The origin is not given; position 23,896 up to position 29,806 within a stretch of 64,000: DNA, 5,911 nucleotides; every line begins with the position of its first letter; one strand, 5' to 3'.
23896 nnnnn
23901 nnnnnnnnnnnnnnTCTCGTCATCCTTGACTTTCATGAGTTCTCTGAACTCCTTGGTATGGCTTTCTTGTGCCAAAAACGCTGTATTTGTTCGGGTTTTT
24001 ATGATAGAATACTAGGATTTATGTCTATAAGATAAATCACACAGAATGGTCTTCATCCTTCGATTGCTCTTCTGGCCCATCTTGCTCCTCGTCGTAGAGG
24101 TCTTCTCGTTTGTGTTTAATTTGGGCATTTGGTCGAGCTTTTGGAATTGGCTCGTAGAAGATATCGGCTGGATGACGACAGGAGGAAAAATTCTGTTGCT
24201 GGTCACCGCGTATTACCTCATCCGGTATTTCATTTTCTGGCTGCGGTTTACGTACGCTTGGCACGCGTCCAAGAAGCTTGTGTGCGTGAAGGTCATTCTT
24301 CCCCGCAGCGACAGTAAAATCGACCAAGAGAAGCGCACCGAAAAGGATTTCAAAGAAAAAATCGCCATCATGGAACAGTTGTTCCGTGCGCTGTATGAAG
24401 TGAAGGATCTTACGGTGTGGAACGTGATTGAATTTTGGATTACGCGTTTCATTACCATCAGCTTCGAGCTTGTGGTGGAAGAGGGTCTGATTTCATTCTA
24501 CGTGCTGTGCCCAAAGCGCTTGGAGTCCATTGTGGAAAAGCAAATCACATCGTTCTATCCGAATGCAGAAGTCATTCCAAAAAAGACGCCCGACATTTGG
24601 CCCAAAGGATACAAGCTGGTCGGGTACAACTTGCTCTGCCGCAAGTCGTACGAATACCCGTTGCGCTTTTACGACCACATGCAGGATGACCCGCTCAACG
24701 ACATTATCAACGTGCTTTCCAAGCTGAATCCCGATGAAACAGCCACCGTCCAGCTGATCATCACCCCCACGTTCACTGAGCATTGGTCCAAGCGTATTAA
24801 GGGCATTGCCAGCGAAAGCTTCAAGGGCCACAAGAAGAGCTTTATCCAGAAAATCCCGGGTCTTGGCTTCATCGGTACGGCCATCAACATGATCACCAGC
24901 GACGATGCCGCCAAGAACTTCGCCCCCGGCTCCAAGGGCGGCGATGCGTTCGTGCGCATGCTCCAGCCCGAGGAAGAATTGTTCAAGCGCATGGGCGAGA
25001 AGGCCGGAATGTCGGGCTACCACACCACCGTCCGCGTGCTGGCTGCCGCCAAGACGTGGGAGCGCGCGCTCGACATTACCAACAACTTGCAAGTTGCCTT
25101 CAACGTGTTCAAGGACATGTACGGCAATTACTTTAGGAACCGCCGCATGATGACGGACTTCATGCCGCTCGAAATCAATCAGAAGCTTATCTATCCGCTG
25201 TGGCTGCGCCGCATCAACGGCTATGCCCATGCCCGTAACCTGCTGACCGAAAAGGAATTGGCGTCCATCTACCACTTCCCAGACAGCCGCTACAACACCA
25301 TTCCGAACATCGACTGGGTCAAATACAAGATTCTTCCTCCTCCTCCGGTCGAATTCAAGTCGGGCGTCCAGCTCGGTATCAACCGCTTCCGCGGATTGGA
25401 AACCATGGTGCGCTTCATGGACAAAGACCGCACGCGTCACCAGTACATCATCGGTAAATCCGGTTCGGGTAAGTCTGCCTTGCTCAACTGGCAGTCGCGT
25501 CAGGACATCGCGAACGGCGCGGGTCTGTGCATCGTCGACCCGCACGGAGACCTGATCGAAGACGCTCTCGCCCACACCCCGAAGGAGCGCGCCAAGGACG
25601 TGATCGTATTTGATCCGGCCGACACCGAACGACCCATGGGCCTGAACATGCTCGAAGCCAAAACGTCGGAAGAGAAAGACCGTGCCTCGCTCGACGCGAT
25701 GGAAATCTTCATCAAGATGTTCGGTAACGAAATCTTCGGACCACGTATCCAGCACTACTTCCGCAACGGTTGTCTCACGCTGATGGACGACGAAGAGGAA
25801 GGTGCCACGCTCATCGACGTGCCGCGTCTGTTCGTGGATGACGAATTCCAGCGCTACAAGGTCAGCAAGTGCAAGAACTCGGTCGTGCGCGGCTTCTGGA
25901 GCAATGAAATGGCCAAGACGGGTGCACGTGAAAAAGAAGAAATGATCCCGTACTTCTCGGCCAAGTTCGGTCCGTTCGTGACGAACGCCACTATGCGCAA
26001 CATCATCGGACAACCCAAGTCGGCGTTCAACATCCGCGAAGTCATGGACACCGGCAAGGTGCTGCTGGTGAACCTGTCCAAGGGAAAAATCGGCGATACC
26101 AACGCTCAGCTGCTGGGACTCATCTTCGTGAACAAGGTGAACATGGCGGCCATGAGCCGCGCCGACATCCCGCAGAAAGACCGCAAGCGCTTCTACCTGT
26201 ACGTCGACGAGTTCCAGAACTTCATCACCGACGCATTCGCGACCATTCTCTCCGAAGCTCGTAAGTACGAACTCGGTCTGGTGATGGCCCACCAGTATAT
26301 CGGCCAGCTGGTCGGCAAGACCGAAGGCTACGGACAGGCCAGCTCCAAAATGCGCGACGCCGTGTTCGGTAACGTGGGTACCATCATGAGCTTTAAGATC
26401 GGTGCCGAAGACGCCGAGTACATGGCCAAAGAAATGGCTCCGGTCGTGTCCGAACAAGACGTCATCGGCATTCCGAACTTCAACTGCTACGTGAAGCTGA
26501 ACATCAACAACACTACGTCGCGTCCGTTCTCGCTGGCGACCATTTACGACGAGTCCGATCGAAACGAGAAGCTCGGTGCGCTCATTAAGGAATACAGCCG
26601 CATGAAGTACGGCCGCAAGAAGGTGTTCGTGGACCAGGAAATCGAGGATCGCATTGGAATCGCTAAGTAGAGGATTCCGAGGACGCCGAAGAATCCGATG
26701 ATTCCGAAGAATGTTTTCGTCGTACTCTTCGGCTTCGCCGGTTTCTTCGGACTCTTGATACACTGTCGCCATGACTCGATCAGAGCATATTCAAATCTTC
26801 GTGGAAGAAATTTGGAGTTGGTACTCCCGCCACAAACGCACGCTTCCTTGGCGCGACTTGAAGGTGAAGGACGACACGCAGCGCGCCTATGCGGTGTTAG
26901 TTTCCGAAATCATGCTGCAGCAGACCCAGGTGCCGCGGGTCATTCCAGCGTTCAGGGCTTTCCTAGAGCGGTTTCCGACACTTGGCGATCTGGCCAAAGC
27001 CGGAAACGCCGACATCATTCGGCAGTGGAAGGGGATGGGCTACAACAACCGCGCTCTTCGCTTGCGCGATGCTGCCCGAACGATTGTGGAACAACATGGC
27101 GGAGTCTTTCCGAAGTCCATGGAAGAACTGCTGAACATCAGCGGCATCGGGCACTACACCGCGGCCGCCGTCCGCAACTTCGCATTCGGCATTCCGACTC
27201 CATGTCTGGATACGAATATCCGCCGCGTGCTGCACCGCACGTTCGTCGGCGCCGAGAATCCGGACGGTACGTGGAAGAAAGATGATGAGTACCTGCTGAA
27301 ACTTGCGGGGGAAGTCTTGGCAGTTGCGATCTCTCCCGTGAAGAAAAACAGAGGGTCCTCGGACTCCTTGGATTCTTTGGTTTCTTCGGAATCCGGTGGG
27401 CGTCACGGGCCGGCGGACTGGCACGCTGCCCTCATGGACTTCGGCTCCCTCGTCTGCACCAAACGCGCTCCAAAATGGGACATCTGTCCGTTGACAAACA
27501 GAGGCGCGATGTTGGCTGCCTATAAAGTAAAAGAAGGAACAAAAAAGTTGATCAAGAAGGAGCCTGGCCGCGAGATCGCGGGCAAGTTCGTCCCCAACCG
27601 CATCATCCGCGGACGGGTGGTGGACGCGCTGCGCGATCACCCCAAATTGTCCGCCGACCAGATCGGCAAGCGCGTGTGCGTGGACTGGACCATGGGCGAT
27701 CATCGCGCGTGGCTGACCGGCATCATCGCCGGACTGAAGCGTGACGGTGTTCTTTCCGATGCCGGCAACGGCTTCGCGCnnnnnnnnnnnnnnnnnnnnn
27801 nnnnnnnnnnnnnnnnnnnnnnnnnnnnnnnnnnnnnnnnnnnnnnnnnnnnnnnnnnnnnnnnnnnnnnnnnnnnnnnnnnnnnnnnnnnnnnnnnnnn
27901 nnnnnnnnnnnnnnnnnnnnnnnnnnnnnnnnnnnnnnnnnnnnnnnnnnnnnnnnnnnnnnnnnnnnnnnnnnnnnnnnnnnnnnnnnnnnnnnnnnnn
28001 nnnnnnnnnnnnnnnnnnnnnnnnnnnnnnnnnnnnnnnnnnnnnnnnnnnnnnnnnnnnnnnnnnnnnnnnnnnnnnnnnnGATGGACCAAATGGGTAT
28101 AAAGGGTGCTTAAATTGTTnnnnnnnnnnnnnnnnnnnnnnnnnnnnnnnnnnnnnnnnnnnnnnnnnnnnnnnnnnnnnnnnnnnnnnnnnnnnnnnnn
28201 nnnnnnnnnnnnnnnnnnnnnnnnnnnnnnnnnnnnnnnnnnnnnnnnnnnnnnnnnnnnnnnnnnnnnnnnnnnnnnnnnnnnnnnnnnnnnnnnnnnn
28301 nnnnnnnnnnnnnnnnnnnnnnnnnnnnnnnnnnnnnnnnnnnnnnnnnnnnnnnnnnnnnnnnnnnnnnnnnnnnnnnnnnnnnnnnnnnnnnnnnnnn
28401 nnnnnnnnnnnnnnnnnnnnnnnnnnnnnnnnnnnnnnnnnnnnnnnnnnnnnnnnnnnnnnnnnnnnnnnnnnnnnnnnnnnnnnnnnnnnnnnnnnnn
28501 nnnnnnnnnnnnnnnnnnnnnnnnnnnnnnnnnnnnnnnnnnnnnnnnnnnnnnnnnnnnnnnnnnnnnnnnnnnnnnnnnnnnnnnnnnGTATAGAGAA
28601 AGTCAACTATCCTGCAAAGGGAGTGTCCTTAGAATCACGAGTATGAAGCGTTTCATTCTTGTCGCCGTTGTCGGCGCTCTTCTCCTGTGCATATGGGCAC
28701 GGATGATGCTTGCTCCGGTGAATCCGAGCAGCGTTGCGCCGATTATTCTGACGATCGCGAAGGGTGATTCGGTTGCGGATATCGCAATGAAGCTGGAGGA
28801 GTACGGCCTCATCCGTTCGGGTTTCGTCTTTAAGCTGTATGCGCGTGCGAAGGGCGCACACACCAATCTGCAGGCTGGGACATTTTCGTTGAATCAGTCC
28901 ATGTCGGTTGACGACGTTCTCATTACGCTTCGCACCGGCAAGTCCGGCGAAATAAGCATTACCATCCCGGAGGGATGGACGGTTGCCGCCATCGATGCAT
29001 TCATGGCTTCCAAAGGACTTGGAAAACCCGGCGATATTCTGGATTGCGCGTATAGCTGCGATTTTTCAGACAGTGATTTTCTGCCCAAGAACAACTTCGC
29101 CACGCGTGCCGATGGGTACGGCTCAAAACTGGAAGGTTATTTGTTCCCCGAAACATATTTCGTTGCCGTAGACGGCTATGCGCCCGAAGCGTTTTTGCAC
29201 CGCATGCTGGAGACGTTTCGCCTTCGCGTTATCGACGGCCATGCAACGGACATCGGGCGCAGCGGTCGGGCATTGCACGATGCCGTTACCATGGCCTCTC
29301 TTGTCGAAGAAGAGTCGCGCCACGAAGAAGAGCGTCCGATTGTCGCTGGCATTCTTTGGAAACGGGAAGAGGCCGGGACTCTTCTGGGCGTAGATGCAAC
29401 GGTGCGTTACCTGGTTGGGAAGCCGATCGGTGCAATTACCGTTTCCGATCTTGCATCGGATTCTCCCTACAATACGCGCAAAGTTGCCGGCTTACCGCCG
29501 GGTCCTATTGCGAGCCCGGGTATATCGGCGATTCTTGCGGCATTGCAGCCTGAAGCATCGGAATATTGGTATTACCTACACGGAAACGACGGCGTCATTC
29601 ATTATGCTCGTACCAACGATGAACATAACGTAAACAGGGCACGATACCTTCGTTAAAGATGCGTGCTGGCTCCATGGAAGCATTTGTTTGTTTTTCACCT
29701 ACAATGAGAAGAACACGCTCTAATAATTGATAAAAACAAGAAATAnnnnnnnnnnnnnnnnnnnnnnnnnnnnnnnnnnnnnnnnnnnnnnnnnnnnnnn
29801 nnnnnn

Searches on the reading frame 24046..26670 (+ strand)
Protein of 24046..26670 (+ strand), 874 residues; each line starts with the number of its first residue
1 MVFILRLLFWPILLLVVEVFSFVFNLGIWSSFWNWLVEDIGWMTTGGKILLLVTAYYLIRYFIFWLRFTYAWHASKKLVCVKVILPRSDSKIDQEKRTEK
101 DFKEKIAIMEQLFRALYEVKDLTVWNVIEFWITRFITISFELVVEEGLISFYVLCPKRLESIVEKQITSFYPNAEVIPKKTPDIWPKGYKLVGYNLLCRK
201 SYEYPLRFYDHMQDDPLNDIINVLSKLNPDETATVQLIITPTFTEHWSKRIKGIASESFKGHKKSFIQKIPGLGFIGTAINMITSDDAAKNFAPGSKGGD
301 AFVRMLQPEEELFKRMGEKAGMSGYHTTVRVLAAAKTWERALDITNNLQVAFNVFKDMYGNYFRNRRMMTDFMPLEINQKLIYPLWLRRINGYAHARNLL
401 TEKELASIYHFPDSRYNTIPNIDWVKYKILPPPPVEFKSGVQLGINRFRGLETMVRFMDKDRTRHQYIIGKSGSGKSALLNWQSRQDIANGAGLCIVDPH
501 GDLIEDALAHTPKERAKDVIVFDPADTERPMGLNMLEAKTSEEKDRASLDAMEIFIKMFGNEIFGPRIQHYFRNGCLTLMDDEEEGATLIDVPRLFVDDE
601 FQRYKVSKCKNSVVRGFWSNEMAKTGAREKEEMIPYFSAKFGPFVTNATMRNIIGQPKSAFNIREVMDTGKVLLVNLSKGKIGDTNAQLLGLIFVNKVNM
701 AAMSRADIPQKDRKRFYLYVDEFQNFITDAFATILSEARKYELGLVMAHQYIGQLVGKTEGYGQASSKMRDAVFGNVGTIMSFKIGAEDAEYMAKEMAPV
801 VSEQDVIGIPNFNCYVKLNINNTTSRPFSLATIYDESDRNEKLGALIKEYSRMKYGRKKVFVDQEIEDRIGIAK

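Call 64: search_protein_families(library=pfam, proteins=[window:24046-26670:+], max_evalue=0.001)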
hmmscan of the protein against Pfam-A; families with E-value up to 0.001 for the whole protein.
window:24046-26670:+ (874 aa): 4 families
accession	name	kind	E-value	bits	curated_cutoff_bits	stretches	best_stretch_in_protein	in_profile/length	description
PF02534.20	T4SS-DNA_transf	-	2.8e-09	36.8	20.1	1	464-796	45-381/468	Type IV secretory system Conjugative DNA transfer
PF10412.15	TrwB_AAD_bind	-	2.1e-07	30.7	20.5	1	457-806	9-328/387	Type IV secretion-system coupling protein DNA-binding domain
PF12696.13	TraG-D_C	-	2.1e-05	24.9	22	1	716-795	2-77/126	TraM recognition site of TraD and TraG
PF01935.23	DUF87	-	0.00011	22.9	23.2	1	459-526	19-83/220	Helicase HerA, central domain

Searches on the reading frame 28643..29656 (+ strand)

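Call 64: search_protein_families(library=pfam, proteins=[window:28643-29656:+], max_evalue=0.001)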
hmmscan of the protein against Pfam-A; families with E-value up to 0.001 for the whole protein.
window:28643-29656:+ (337 aa): 1 family
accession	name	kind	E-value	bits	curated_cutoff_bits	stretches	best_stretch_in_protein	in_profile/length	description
PF02618.21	YceG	-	3.5e-73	246.9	32.4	1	36-333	1-274/275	YceG-like family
